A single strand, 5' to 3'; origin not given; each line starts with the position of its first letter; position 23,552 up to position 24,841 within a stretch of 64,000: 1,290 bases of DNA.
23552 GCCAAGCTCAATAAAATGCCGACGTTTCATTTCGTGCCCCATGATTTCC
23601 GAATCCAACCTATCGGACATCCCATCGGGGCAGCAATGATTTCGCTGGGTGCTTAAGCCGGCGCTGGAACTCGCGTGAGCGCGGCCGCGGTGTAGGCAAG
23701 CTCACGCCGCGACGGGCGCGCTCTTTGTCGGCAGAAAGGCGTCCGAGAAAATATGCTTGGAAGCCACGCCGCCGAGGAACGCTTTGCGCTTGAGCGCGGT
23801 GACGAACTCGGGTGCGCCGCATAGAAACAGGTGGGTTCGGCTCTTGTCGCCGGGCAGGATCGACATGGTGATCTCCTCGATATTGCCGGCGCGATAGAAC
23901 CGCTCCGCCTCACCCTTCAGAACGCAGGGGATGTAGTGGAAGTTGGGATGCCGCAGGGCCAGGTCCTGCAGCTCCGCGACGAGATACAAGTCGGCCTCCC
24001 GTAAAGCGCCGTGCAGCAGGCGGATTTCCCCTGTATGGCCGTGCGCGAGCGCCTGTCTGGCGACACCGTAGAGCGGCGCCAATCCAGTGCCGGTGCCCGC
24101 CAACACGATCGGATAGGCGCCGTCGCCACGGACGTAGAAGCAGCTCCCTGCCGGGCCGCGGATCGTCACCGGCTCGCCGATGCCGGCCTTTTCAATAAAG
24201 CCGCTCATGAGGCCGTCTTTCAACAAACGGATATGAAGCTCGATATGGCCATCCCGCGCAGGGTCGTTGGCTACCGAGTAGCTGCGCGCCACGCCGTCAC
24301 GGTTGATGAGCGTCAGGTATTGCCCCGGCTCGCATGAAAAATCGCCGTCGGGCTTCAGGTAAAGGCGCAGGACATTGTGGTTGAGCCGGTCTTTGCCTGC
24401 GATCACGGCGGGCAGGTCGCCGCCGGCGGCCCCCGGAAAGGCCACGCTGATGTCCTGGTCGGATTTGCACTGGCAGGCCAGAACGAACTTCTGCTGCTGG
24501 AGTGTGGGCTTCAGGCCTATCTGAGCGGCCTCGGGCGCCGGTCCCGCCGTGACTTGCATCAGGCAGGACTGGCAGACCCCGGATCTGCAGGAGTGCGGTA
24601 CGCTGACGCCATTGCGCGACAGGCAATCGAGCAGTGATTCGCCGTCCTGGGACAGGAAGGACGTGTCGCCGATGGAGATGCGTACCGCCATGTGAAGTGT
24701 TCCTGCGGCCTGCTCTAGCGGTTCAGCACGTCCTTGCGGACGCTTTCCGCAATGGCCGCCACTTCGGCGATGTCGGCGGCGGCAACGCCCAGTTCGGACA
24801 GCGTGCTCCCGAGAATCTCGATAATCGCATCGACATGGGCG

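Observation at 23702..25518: NsrR-led operon pairing a truncated haemoglobin with a dedicated 2Fe-2S/FNR reductase (a split, Fe-S-containing flavohaemoglobin analogue)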

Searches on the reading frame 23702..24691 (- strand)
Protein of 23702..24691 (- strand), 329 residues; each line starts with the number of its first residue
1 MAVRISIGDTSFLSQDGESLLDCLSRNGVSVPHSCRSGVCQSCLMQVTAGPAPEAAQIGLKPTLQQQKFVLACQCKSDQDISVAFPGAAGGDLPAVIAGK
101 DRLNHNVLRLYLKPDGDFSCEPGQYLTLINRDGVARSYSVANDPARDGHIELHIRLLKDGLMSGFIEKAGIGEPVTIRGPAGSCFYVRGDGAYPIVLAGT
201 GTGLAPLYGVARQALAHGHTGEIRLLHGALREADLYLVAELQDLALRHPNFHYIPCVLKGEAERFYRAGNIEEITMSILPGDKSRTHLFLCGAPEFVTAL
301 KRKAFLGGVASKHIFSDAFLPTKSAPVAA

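Call 3: search_protein_families(library=pfam, proteins=[window:23702-24691:-])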
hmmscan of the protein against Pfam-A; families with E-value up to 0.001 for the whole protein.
window:23702-24691:- (329 aa): 4 families
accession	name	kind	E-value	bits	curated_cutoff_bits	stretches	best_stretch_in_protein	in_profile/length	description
PF00175.26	NAD_binding_1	-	9.8e-17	62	22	1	199-300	3-107/109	Oxidoreductase NAD-binding domain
PF00970.30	FAD_binding_6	-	7.8e-14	52.3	21.1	1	97-186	4-99/99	Oxidoreductase FAD-binding domain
PF00111.32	Fer2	-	1.8e-12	47.4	21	1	11-76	9-75/77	2Fe-2S iron-sulfur cluster binding domain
PF13510.11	Fer2_4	-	0.00021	21.7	22.8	1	2-56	3-67/82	2Fe-2S iron-sulfur cluster binding domain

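Call 4: search_protein_families(library=ncbifam, proteins=[window:23702-24691:-])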
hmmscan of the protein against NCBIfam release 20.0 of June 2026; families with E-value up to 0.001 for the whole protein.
window:23702-24691:- (329 aa): 23 families
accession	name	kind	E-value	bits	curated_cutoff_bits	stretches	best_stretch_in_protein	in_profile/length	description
NF004317.0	PRK05713.1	equivalog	6.3e-56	189.9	338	1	5-321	4-310/312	iron-sulfur-binding ferredoxin reductase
NF045803.1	MethMoxFADbindMmoC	equivalog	1.8e-44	151.9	500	1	11-322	15-343/343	aromatic/alkene monooxygenase hydroxylase FAD-binding subunit MmoC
NF040810.1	BenC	equivalog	3.2e-38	131.7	430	1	9-321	11-332/333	benzoate 1,2-dioxygenase electron transfer component BenC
NF008822.0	PRK11872.1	equivalog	4.1e-34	118.1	402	1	2-320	6-336/341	anthranilate 1,2-dioxygenase electron transfer component AntC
NF005963.0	PRK08051.1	equivalog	8e-28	97.3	230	1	101-319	12-230/233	NAD(P)H-flavin reductase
NF007964.0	PRK10684.1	equivalog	8.3e-25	87.4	383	2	118-323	35-241/333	NADH oxidoreductase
NF052252.1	flav_redu_LuxG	exception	2e-24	86.1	340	1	101-319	9-229/232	flavin mononucleotide reductase LuxG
TIGR02160.1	PA_CoA_Oxy5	hypoth_equivalog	1.3e-23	83.3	420.8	2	116-320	29-242/352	1,2-phenylacetyl-CoA epoxidase subunit PaaE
NF058606.1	GlBtMonoRdsGbcB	equivalog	1.5e-18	66.9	500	2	120-303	43-231/362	glycine betaine monooxygenase reductase subunit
TIGR01941.1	nqrF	equivalog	6.6e-16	58.2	295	2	129-259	200-338/405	NADH:ubiquinone reductase (Na(+)-transporting) subunit F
NF009805.0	PRK13289.1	equivalog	1.2e-14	54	432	1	102-324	164-397/399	NO-inducible flavohemoprotein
NF006220.0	PRK08345.1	subfamily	5.1e-12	45.6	395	1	117-244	40-166/294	cytochrome-c3 hydrogenase subunit gamma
NF040830.1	sulfhyd_ShyC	equivalog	4.1e-10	39.3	600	1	116-244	35-160/288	NAD(P)-dependent hydrogenase/sulfhydrogenase 2 subunit gamma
TIGR02008.1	fdx_plant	subfamily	2.4e-08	33.6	81.15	1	11-83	16-88/97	ferredoxin [2Fe-2S]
NF007985.1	PRK10713.1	equivalog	3.2e-08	33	75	1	14-84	13-80/81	class I ribonucleotide reductase maintenance protein YfaE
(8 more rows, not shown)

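Call 8: search_solved_structures(query=window:23702-24691:-, show_alignments=1)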
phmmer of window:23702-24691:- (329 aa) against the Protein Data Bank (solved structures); distinct sequences matched with E-value up to 0.001: 98 (the best 60 are shown).
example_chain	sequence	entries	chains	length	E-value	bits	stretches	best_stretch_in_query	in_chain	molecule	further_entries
5ogx_A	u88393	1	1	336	6e-37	130.6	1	3-321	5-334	Cytochrome P450 reductase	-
1tvc_A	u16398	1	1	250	1.2e-21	80.3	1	93-324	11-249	METHANE MONOOXYGENASE COMPONENT C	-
1krh_A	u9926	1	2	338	1.7e-21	79.8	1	4-304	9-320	Benzoate 1,2-Dioxygenase Reductase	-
7c3a_A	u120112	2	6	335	9.4e-19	70.8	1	18-319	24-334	Ferredoxin reductase component of carbazole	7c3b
4wqm_A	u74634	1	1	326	2e-18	69.7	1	14-304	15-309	Toluene-4-monooxygenase electron transfer component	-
1qfj_A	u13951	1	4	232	7.6e-18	67.8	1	99-307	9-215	PROTEIN (FLAVIN REDUCTASE)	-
7rom_A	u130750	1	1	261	1.8e-14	56.7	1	120-305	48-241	NADH-cytochrome b5 reductase 1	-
2eix_A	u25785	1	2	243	1.2e-10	44.2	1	100-258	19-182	NADH-cytochrome b5 reductase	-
6l2u_A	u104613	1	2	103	2e-10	43.4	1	97-183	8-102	Methane monooxygenase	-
2rc5_A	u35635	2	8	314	9e-10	41.3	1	159-294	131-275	Ferredoxin-NADP reductase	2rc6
1fxi_A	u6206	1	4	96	4.4e-09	39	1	6-76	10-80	FERREDOXIN I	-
2pia_A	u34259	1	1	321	4.9e-09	38.8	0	2-56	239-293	PHTHALATE DIOXYGENASE REDUCTASE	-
7qty_A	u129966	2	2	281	1.6e-08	37.1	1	132-257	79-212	Na(+)-translocating NADH-quinone reductase subunit F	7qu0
3av8_A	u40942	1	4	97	2.5e-08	36.5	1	6-76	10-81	Ferredoxin-1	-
3b2g_A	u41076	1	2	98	3e-08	36.2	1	11-82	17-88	Ferredoxin-1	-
1gvh_A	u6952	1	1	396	7.1e-08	35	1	120-323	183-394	FLAVOHEMOPROTEIN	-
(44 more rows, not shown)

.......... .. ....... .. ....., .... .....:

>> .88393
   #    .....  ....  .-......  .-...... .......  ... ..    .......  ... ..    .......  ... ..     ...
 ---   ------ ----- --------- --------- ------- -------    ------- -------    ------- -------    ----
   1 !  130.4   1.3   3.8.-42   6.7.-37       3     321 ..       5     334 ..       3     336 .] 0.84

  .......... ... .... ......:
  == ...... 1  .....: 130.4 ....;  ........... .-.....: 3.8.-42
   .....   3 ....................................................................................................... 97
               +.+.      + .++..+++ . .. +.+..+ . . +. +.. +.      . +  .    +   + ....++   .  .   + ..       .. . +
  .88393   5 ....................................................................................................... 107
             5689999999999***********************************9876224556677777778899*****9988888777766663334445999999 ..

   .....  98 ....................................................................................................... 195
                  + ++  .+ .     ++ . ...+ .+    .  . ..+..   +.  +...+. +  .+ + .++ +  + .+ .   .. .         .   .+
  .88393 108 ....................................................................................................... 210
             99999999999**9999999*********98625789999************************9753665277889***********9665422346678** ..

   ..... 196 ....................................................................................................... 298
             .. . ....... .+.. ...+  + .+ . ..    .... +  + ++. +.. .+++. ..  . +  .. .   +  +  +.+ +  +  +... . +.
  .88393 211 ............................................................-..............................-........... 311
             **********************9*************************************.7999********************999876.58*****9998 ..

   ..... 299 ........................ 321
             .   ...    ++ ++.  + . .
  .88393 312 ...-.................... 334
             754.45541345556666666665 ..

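Call 10: find_homologous_proteins(query=window:23702-24691:-, max_evalue=1e-20)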
Query window:23702-24691:- (329 aa): 1611 proteins with E <= 1e-20 among 6837 candidates; the best 120 are listed.
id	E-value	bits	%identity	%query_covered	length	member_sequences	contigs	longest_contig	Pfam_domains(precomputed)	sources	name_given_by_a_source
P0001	7.7e-220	747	100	100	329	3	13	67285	PF00111.33,PF00175.27,PF00970.31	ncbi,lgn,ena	-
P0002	4.9e-155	534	71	100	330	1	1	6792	PF13510.12,PF00111.33,PF00175.27,PF00970.31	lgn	-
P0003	8.9e-154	529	71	100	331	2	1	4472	PF13510.12,PF00111.33,PF00175.27,PF00970.31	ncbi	-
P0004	5.6e-150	517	71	99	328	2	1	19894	PF00111.33,PF00175.27,PF00970.31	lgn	-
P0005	5.0e-149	514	68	98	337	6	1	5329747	PF00111.33,PF00175.27,PF00970.31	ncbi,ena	-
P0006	1.0e-145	503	69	100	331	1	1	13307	PF13510.12,PF00111.33,PF00175.27,PF00970.31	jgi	-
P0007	9.7e-145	500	67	100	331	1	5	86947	PF00111.33,PF00175.27,PF00970.31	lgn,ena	-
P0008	2.0e-143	495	67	100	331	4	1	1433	PF00111.33,PF00175.27,PF00970.31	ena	-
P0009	2.2e-143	495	69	99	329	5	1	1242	PF13510.12,PF00111.33,PF00175.27,PF00970.31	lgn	-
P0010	6.5e-139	481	67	98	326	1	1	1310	PF00111.33,PF00175.27,PF00970.31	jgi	jgi:CDP-4-dehydro-6-deoxyglucose reductase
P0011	2.3e-138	479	65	99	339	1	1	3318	PF13510.12,PF00111.33,PF00175.27,PF00970.31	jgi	jgi:CDP-4-dehydro-6-deoxyglucose reductase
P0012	3.9e-138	478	65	99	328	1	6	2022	PF13510.12,PF00111.33,PF00175.27,PF00970.31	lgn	-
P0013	4.1e-137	475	65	99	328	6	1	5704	PF00111.33,PF00175.27,PF00970.31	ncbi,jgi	jgi:CDP-4-dehydro-6-deoxyglucose reductase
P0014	5.4e-137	474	64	100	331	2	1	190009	PF13510.12,PF00111.33,PF00175.27,PF00970.31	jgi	-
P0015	1.3e-135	470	63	100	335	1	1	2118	PF13510.12,PF00111.33,PF00175.27,PF00970.31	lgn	-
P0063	7.7e-118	411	66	87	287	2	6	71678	PF00175.27,PF00970.31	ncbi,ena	-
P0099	3.4e-103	363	60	84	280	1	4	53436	PF00175.27,PF00970.31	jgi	jgi:CDP-4-dehydro-6-deoxyglucose reductase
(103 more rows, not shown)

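Call 19: find_related_loci(query=A1, collection=genome_contigs, flank=6000)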
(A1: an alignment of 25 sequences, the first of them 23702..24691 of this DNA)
Query A1 (329 aa) in genome_contigs; peptide patterns used: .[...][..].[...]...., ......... (x = any residue, [..] = any of these).
599 stretches matched a pattern (row limit reached: there are more); 392 encode a relative of the query (tblastn E <= 1e-3); the best 80 are kept; 80 distinct loci.
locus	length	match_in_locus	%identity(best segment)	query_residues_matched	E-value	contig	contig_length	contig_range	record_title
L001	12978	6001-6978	68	1-324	2e-152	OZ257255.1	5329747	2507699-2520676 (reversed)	MAG: Rhodospirillaceae bacterium isolate 33f73c23-9319-4729-b8dc-0acde0dde0e5 genome assembly, chromosome: 1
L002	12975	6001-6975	67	1-323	7e-150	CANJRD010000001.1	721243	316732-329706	MAG: Rhodospirillaceae bacterium isolate RH-23may17-603 genome assembly, contig: RH-23may17-C8-p1, whole genome shotgun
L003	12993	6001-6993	61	5-329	3e-130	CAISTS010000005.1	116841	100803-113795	uncultured bacterium isolate ErkenSummer_bin-3013 genome assembly, contig: bin-3013:05/89, whole genome shotgun sequence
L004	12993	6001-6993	60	1-329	1e-125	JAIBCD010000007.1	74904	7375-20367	MAG: Rhodospirillaceae bacterium isolate SSF9 NODE_5926_length_74904_cov_7.648943, whole genome shotgun sequence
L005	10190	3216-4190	57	1-324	1e-124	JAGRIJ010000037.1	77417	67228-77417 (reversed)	MAG: Alphaproteobacteria bacterium isolate HKST-UBA22 k127_1336238, whole genome shotgun sequence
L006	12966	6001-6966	58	1-321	1e-121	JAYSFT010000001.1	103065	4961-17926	MAG: Rhodospirillaceae bacterium isolate ZZ2_ZZA25_bin.35 NODE_241_length_103065_cov_8.866731, whole genome shotgun sequ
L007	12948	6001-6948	57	10-323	6e-121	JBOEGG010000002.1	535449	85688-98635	MAG: Alphaproteobacteria bacterium isolate PBSAalp5 PBSA13_contig_22, whole genome shotgun sequence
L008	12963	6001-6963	57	1-320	6e-121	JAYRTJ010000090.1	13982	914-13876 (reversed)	MAG: Rhodospirillaceae bacterium isolate NJ_NJASGE1bin.36 NODE_2527_length_13982_cov_5.740599, whole genome shotgun sequ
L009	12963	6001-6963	57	1-320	8e-119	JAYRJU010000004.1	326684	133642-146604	MAG: Rhodospirillaceae bacterium isolate SZ_szas3bin.26 NODE_37_length_326684_cov_5.83035, whole genome shotgun sequence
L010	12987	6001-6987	57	1-327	6e-117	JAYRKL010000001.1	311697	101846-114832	MAG: Rhodospirillaceae bacterium isolate XM2_XAASGE1bin.15 NODE_33_length_311697_cov_6.976737, whole genome shotgun sequ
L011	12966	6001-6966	56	1-321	2e-113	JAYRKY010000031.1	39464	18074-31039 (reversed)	MAG: Rhodospirillaceae bacterium isolate XM2_XAASGE1bin.27 NODE_696_length_39464_cov_2.094898, whole genome shotgun sequ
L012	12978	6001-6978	49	1-324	6e-108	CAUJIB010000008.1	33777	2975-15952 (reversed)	MAG: Pseudomonadota bacterium isolate KLAP23 genome assembly, contig: KLAP23_90600, whole genome shotgun sequence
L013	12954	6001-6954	52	5-320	2e-105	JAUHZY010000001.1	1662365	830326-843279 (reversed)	MAG: Alphaproteobacteria bacterium isolate 5_bin.19 NODE_1_length_1662365_cov_10.328651, whole genome shotgun sequence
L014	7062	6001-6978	53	1-320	3e-105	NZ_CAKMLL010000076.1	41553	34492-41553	Candidatus Nitrotoga sp. BS, whole genome shotgun sequence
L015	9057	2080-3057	51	1-323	3e-103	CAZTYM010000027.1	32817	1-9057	MAG TPA_asm: uncultured Thiotrichales bacterium isolate SRP135972_co1_45 genome assembly, contig: NODE_1060_length_32817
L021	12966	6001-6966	46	3-326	1e-88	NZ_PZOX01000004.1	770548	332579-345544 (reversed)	Vitiosangium sp. GDMCC 1.1324 contig4, whole genome shotgun sequence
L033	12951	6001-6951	45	5-324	4e-84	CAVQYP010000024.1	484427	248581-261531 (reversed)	MAG: Terriglobia bacterium isolate MFD05841.bin.2.207 genome assembly, contig: contig_49085, whole genome shotgun sequen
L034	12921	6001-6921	47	15-322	5e-84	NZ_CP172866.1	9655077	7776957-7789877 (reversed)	Corallococcus coralloides strain KYC2213 chromosome, complete genome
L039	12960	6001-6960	46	5-324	9e-84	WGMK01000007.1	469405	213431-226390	MAG: Candidatus Hydrogenedens sp. isolate RI_113 c_000000046558, whole genome shotgun sequence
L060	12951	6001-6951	44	12-326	1e-80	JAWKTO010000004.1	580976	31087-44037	MAG: Pirellulaceae bacterium isolate BC1.200 BC1.200.fa-4, whole genome shotgun sequence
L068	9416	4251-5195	44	3-320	8e-80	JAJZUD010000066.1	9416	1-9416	MAG: Proteobacteria bacterium isolate SKS4.bin17 NODE_11462_length_9416_cov_1.677253, whole genome shotgun sequence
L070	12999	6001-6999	42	4-327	9e-80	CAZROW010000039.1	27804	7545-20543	MAG TPA_asm: uncultured Enterobacteriaceae bacterium isolate SRP134809_co1_431 genome assembly, contig: NODE_3098_length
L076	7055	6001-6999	40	4-327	3e-79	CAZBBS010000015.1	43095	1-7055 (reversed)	MAG TPA_asm: uncultured Enterobacteriaceae bacterium isolate SRP134809_co1_611 genome assembly, contig: NODE_1538_length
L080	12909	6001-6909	44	17-320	1e-79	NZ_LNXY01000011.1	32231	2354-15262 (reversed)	Legionella drozanskii LLAP-1 strain ATCC 700990 Ldro_ctg011, whole genome shotgun sequence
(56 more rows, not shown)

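Call 34: find_encoding_contigs(protein=P0001, flank=4000, max_places=4)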
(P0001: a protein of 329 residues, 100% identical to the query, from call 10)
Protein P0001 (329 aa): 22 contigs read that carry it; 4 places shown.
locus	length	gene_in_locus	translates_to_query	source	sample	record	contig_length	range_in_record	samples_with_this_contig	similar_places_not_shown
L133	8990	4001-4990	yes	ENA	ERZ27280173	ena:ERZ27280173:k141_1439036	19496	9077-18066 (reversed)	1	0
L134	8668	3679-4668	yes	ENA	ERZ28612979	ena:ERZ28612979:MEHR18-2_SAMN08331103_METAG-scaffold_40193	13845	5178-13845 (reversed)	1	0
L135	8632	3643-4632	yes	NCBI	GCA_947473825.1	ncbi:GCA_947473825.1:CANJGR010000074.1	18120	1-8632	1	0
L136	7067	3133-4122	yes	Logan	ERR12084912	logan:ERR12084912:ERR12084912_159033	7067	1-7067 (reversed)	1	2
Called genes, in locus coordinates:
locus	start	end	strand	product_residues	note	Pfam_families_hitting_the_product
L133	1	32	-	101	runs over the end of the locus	PF02325:CCB3_YggT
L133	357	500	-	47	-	-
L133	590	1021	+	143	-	-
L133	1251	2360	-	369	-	PF07731:Cu-oxidase_2, PF07732:Cu-oxidase_3, PF00394:Cu-oxidase, PF07731:Cu-oxidase_2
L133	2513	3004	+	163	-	PF00034:Cytochrom_C (weak)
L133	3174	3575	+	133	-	PF02082:Rrf2, PF12802:MarR_2 (weak)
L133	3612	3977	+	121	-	PF01152:Bac_globin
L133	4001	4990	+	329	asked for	PF00111:Fer2, PF00970:FAD_binding_6, PF00175:NAD_binding_1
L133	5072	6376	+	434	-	-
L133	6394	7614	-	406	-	PF07690:MFS_1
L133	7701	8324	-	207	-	PF01061:ABC2_membrane, PF12698:ABC2_membrane_3 (weak)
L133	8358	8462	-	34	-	-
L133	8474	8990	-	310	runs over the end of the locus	PF00005:ABC_tran, PF13304:AAA_21 (weak)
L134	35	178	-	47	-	-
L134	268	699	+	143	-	-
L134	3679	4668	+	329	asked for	PF00111:Fer2, PF00970:FAD_binding_6, PF00175:NAD_binding_1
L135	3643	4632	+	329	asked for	PF00111:Fer2, PF00970:FAD_binding_6, PF00175:NAD_binding_1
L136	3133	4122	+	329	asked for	PF00111:Fer2, PF00970:FAD_binding_6, PF00175:NAD_binding_1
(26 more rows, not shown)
